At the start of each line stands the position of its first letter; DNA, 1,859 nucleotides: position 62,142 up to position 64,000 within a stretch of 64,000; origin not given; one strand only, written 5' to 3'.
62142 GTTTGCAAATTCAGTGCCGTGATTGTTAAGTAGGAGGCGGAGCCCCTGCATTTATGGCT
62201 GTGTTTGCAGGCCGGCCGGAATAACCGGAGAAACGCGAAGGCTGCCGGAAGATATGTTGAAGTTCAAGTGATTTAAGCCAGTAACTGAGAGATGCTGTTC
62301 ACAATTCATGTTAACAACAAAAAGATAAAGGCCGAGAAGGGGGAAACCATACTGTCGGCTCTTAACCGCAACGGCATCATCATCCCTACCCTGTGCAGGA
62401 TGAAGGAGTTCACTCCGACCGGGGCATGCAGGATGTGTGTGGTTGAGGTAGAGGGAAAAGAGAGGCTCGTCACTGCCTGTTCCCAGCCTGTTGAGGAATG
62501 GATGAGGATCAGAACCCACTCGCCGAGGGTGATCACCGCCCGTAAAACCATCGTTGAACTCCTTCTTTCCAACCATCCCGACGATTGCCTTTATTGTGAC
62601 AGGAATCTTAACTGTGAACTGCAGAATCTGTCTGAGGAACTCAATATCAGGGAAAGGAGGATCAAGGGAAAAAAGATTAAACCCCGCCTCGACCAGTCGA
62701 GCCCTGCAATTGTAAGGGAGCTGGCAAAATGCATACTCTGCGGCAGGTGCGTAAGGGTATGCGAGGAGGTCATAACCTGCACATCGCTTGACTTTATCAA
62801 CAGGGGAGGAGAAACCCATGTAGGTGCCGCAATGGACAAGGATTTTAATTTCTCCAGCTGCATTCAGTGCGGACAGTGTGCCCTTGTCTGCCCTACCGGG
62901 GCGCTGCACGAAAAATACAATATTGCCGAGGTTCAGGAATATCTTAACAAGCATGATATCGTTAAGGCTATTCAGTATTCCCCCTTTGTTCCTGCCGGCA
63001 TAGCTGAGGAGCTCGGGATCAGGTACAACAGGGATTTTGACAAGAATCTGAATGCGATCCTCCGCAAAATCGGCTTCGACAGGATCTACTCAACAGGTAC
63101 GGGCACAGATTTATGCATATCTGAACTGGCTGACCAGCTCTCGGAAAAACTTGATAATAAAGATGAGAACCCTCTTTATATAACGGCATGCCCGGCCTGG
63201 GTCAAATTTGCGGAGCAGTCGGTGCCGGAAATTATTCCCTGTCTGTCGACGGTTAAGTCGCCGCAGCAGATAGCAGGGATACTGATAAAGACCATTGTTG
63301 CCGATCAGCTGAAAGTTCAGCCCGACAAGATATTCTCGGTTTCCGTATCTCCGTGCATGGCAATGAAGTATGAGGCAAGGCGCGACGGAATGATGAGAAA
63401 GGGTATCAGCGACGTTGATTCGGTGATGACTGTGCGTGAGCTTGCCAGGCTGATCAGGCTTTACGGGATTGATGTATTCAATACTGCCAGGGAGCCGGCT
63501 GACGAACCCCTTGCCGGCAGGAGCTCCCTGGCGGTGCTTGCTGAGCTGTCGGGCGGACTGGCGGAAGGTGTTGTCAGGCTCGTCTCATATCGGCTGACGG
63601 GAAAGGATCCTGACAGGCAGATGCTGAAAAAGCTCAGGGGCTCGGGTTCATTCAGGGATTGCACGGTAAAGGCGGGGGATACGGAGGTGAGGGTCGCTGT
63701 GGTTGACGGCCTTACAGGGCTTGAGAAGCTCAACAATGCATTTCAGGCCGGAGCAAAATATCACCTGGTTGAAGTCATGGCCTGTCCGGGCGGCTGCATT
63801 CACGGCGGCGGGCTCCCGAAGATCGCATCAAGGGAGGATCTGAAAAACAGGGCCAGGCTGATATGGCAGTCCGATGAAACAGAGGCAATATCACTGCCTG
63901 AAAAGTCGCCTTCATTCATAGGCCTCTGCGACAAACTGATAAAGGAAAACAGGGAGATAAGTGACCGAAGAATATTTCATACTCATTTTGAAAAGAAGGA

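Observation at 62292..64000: NuoEF-linked HydA-like protein keeps the H-cluster cysteines but lacks the canonical proton-transfer pathway and Lys358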

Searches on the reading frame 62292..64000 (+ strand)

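Call 4: search_solved_structures(query=window:62292-64000:+, show_alignments=3, max_evalue=1e-10)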
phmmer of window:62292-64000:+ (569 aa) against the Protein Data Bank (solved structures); distinct sequences matched with E-value up to 1e-10: 93 (the best 60 are shown).
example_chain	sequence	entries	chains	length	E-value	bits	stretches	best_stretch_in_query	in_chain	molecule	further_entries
8a6t_A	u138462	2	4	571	7.1e-120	404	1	5-529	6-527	Electron bifurcating hydrogenase subunit HydA1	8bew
7q4v_A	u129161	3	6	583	1.6e-108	366.6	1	4-568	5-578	Iron hydrogenase HydA1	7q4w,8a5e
7p5h_A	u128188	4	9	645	1.5e-97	330.4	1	5-565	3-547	Fe-hydrogenase, subunit alpha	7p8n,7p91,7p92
6gly_A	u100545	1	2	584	2.1e-91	310.1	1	4-530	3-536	Iron hydrogenase 1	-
9rj9_A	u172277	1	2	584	2.6e-91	309.7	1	4-530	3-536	Iron hydrogenase 1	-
6gm8_A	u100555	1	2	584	3.3e-91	309.4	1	4-530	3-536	Iron hydrogenase 1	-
6gm0_A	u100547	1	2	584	6.3e-91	308.5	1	4-530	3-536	Iron hydrogenase 1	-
5la3_A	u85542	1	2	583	6.6e-91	308.4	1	4-530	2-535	Iron hydrogenase 1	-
7qhf_A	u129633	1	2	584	6.8e-91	308.4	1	4-530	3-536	Iron hydrogenase 1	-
1c4a_A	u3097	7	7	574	8.8e-91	308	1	4-529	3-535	PROTEIN (FE-ONLY HYDROGENASE) | PROTEIN (PERIPLASMIC HYDROGENASE 1) | Iron hydrogenase 1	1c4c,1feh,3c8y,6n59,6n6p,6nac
4xdd_A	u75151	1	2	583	9.1e-91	308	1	4-530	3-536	Iron hydrogenase 1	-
4xdc_A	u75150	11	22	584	9.2e-91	307.9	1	4-530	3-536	Iron hydrogenase 1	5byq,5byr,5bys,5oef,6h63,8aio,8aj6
6yf4_A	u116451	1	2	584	1.2e-90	307.5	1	4-530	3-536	Iron hydrogenase 1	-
8cjy_A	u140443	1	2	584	1.3e-90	307.5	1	4-530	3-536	Iron hydrogenase 1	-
6glz_A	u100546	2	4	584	1.4e-90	307.3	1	4-530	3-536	Iron hydrogenase 1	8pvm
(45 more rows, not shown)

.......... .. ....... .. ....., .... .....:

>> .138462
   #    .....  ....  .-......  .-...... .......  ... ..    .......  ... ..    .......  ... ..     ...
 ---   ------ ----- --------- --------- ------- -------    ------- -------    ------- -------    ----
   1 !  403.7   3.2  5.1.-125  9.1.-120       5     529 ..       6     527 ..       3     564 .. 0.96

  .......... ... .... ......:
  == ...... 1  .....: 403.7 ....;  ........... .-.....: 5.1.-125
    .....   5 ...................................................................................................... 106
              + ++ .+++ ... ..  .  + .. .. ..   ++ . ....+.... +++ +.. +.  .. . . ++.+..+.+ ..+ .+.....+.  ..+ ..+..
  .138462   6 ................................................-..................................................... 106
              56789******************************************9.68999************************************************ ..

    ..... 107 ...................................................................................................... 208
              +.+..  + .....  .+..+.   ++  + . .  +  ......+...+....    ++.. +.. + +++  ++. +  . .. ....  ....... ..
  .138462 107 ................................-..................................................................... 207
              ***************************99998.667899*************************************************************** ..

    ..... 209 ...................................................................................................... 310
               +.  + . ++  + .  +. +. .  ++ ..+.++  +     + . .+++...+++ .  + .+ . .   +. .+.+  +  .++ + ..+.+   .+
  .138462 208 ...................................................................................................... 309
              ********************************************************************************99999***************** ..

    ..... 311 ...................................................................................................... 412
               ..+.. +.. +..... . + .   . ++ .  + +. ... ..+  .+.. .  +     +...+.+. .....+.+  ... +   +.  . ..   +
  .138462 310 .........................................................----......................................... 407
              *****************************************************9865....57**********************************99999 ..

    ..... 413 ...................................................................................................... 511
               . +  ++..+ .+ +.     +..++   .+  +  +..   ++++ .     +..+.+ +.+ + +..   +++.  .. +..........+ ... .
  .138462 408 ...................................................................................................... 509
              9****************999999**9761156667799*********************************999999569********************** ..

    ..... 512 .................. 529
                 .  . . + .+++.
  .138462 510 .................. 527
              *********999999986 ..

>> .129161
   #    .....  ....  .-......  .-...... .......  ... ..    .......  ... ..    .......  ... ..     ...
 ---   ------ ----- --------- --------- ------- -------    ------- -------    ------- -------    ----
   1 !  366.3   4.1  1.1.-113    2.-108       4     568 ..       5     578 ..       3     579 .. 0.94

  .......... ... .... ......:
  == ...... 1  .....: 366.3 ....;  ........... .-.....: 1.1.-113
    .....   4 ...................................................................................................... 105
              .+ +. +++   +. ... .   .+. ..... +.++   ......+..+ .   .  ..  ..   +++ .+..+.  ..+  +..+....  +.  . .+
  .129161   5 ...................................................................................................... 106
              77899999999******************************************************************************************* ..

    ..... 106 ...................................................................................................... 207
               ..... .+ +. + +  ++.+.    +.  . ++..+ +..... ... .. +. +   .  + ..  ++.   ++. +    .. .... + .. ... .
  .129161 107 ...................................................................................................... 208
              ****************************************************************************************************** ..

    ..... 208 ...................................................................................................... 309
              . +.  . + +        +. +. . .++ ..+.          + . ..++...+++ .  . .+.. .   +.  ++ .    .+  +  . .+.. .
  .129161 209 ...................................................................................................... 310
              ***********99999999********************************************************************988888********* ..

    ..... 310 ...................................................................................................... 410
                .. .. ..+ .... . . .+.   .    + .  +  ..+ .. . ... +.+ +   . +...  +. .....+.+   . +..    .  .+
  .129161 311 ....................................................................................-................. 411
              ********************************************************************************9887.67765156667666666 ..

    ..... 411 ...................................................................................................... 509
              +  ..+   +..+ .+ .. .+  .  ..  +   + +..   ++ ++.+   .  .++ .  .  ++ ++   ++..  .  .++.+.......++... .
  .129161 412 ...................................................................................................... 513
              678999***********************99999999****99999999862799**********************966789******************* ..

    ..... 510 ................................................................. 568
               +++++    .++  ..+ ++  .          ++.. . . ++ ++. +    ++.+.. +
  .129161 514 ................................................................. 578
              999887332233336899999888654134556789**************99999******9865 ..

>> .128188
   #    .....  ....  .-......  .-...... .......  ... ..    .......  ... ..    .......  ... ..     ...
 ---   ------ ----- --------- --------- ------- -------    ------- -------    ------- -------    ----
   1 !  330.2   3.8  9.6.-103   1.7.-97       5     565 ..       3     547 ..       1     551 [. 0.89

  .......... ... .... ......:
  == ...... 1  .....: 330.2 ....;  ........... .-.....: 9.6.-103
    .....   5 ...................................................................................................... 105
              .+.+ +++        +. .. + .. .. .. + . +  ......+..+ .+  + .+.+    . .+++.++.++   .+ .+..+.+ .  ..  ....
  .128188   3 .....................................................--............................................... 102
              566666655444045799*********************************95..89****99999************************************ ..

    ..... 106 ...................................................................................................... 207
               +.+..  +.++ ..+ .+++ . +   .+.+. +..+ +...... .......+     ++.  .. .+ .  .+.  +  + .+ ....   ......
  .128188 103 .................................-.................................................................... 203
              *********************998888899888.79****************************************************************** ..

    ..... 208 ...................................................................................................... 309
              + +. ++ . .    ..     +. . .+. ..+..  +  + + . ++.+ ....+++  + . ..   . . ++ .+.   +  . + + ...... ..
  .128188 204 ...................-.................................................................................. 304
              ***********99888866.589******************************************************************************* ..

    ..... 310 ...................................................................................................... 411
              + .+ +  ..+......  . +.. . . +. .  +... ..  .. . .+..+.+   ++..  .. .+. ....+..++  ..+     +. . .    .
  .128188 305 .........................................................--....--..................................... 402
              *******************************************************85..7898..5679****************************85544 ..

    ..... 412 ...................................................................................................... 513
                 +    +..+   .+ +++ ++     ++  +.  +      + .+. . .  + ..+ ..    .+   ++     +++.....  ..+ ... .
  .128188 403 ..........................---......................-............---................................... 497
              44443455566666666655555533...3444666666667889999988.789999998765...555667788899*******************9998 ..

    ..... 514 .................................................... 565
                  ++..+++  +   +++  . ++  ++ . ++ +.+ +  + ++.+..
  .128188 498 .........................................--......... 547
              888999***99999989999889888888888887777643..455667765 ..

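Call 5: search_protein_families(library=pfam, proteins=[window:62292-64000:+])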
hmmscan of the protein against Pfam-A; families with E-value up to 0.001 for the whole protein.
window:62292-64000:+ (569 aa): 15 families
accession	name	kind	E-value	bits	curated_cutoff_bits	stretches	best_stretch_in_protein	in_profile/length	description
PF02906.19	Fe_hyd_lg_C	-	9.7e-64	215.8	22.1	1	227-506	5-245/245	Iron only hydrogenase large subunit, C-terminal domain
PF13510.11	Fer2_4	-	3.1e-21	75.7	22.8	1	4-77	5-81/82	2Fe-2S iron-sulfur cluster binding domain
PF10588.14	NADH-G_4Fe-4S_3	-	1.1e-17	63.8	27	1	84-123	1-40/40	NADH-ubiquinone oxidoreductase-G iron-sulfur binding region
PF00037.32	Fer4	-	1.3e-08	34.7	21.1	1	185-205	3-23/24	4Fe-4S binding domain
PF22117.2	Fer4_Nqo3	-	1.7e-08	35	27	1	138-205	2-66/67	NADH-quinone oxidoreductase subunit 3, ferredoxin-like domain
PF00111.32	Fer2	-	3e-08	33.9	21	1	6-56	2-50/77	2Fe-2S iron-sulfur cluster binding domain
PF12838.12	Fer4_7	-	8.5e-08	33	27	1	146-204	1-52/52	4Fe-4S dicluster domain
PF12837.12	Fer4_6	-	1.1e-06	28.8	25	1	188-205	7-24/24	4Fe-4S binding domain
PF13237.11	Fer4_10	-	1.3e-06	28.7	25.5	1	140-201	2-53/53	4Fe-4S dicluster domain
PF13484.11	Fer4_16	-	3.2e-06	28.2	30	1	190-213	2-26/66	4Fe-4S double cluster binding domain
PF13183.11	Fer4_8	-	7.2e-06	26.9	27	1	143-203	1-67/68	4Fe-4S dicluster domain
PF17179.9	Fer4_22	-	7.8e-06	27.1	27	0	189-230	1-42/95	4Fe-4S dicluster domain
PF13187.11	Fer4_9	-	1.9e-05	25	27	1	146-204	1-51/52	4Fe-4S dicluster domain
PF12797.12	Fer4_2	-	7.1e-05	23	24.5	0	185-202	5-22/22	4Fe-4S binding domain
PF14697.11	Fer4_21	-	0.00064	20.2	35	1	145-204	6-56/59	4Fe-4S dicluster domain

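Call 6: find_homologous_proteins(query=window:62292-64000:+, max_evalue=1e-30)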
Query window:62292-64000:+ (569 aa): 7996 proteins with E <= 1e-30 among 8000 candidates; the best 120 are listed.
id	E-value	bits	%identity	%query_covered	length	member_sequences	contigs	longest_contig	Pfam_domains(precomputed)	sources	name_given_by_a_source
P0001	0.0e+0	1297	100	100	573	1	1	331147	PF17179.10,PF10588.15,PF00111.33,PF12837.13,PF13484.12,PF12838.13,PF22117.3,PF13510.12,PF02906.20,PF00037.33,PF13237.12,PF13183.12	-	-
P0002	0.0e+0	1225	93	100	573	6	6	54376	PF17179.10,PF10588.15,PF00111.33,PF12837.13,PF13484.12,PF12838.13,PF22117.3,PF13510.12,PF02906.20,PF00037.33,PF13237.12,PF13183.12,PF13187.12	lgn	-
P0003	0.0e+0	1159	88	100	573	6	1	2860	PF17179.10,PF10588.15,PF00111.33,PF12837.13,PF13484.12,PF12838.13,PF22117.3,PF13510.12,PF02906.20,PF00037.33,PF13237.12,PF13183.12,PF13187.12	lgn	-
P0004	0.0e+0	1094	82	100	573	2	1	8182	PF17179.10,PF10588.15,PF00111.33,PF12837.13,PF12838.13,PF22117.3,PF13510.12,PF02906.20,PF00037.33,PF13237.12,PF13183.12,PF13187.12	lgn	-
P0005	0.0e+0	1076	81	100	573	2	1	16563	PF14697.12,PF10588.15,PF00111.33,PF12837.13,PF13484.12,PF12838.13,PF22117.3,PF13510.12,PF02906.20,PF00037.33,PF13237.12,PF13183.12,PF13187.12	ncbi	-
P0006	0.0e+0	1070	80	100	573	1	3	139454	PF14697.12,PF17179.10,PF10588.15,PF00111.33,PF12837.13,PF13484.12,PF12838.13,PF22117.3,PF13510.12,PF02906.20,PF00037.33,PF13237.12,PF13183.12,PF13187.12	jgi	jgi:iron-only hydrogenase group A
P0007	0.0e+0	1067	82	100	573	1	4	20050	PF14697.12,PF17179.10,PF10588.15,PF00111.33,PF12837.13,PF12838.13,PF22117.3,PF13510.12,PF02906.20,PF00037.33,PF13237.12,PF13183.12,PF13187.12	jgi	-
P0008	0.0e+0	1066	80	100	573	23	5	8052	PF17179.10,PF10588.15,PF00111.33,PF12837.13,PF13484.12,PF12838.13,PF22117.3,PF13510.12,PF02906.20,PF00037.33,PF13237.12,PF13183.12,PF13187.12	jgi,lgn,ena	-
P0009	0.0e+0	1064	86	94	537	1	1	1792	PF17179.10,PF10588.15,PF12837.13,PF13484.12,PF12838.13,PF22117.3,PF13510.12,PF02906.20,PF12797.13,PF00037.33,PF13237.12,PF13183.12,PF13187.12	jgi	jgi:iron-only hydrogenase group A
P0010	0.0e+0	1064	81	100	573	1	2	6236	PF17179.10,PF10588.15,PF00111.33,PF12837.13,PF13484.12,PF12838.13,PF22117.3,PF13510.12,PF02906.20,PF12797.13,PF00037.33,PF13237.12,PF13183.12,PF13187.12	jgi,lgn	jgi:iron-only hydrogenase group A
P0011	0.0e+0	1062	81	100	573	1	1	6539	PF17179.10,PF10588.15,PF00111.33,PF12837.13,PF13484.12,PF12838.13,PF22117.3,PF13510.12,PF02906.20,PF12797.13,PF00037.33,PF13237.12,PF13183.12,PF13187.12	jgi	jgi:iron-only hydrogenase group A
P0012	0.0e+0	1062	80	100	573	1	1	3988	PF14697.12,PF17179.10,PF10588.15,PF00111.33,PF12837.13,PF13484.12,PF12838.13,PF22117.3,PF13510.12,PF02906.20,PF00037.33,PF13237.12,PF13183.12,PF13187.12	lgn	-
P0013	0.0e+0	1061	81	100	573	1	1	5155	PF17179.10,PF10588.15,PF00111.33,PF12837.13,PF13484.12,PF12838.13,PF22117.3,PF13510.12,PF02906.20,PF12797.13,PF00037.33,PF13237.12,PF13183.12,PF13187.12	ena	-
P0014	0.0e+0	1060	81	100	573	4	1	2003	PF17179.10,PF10588.15,PF00111.33,PF12837.13,PF13484.12,PF12838.13,PF22117.3,PF13510.12,PF02906.20,PF12797.13,PF00037.33,PF13237.12,PF13183.12,PF13187.12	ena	-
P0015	0.0e+0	1059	80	100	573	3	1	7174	PF17179.10,PF10588.15,PF00111.33,PF12837.13,PF13484.12,PF12838.13,PF22117.3,PF13510.12,PF02906.20,PF12797.13,PF00037.33,PF13237.12,PF13183.12,PF13187.12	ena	-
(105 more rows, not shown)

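Call 14: find_related_loci(query=P0001, collection=genome_contigs, flank=10000)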
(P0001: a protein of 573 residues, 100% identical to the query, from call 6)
Query P0001 (573 aa) in genome_contigs; peptide patterns used: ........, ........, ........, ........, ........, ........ (x = any residue, [..] = any of these).
107 stretches matched a pattern; 56 encode a relative of the query (tblastn E <= 1e-3); 55 distinct loci.
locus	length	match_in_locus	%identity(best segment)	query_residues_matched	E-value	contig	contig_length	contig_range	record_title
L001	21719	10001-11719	89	1-573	0e+0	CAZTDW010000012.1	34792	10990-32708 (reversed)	MAG TPA_asm: uncultured Rikenellaceae bacterium isolate binchicken_co22_24 genome assembly, contig: NODE_1299_length_347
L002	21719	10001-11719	88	1-573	0e+0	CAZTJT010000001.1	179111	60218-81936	MAG TPA_asm: uncultured Rikenellaceae bacterium isolate binchicken_co7_100 genome assembly, contig: NODE_90_length_17911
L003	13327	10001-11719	81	1-573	0e+0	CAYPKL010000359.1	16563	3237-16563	MAG TPA_asm: uncultured Rikenellaceae bacterium isolate binchicken_co255_353 genome assembly, contig: k141_5006542, whol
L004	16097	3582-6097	81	1-573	0e+0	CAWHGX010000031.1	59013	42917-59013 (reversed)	MAG: uncultured Bacteroidales bacterium isolate MFD00709.bin.2.55 genome assembly, contig: contig_182216, whole genome s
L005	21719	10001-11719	81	1-573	0e+0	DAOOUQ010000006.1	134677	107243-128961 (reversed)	MAG TPA_asm: Bacteroidales bacterium isolate AMR_MDS_2463 NODE_56_length_134677_cov_11.659922, whole genome shotgun sequ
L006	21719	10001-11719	80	1-573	0e+0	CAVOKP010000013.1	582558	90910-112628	MAG: uncultured Bacteroidales bacterium isolate MFD00032.bin.3.532 genome assembly, contig: contig_56439, whole genome s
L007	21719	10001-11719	79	1-573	0e+0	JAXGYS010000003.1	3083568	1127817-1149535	MAG: Bacteroidales bacterium isolate AnMBR.bin519 bin519_3, whole genome shotgun sequence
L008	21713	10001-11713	81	1-571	0e+0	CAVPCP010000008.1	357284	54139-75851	MAG: uncultured Bacteroidales bacterium isolate MFD00032.bin.3.31 genome assembly, contig: contig_17150, whole genome sh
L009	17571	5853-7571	79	1-573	0e+0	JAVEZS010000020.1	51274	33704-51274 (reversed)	MAG: Bacteroidales bacterium isolate BF4_71 NODE_1809_length_51274_cov_14.348232_Biofilm4, whole genome shotgun sequence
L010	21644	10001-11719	81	1-573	0e+0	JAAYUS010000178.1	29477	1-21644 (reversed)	MAG: Bacteroidales bacterium isolate AS27yjCOA_179 77155_AS27, whole genome shotgun sequence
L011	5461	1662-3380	80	1-573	0e+0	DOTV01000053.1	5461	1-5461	MAG TPA_asm: Bacteroidales bacterium isolate UBA10805 contig_144247, whole genome shotgun sequence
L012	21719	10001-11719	79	1-573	0e+0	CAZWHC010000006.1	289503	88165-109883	MAG TPA_asm: uncultured Rikenellaceae bacterium isolate binchicken_co115_197 genome assembly, contig: NODE_35_length_289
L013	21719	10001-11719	80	1-573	0e+0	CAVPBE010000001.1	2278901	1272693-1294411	MAG: uncultured Bacteroidales bacterium isolate MFD00032.bin.1.235 genome assembly, contig: contig_13604, whole genome s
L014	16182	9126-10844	79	1-573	0e+0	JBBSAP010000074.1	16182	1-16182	MAG: Bacteroidales bacterium isolate La6_metabat2.017 La6_metabat2.017_K_784782_L_16182_cov_19.6551, whole genome shotgu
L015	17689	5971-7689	78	1-573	0e+0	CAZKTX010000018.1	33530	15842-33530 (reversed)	MAG TPA_asm: uncultured Rikenellaceae bacterium isolate SRP220891_co1_349 genome assembly, contig: NODE_2513_length_3353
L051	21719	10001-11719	92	1-573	0e+0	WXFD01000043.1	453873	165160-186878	MAG: Bacteroidales bacterium isolate AA_UR_SE bin3 Bacteroidia_3_pangenome_0043_length_453873, whole genome shotgun sequ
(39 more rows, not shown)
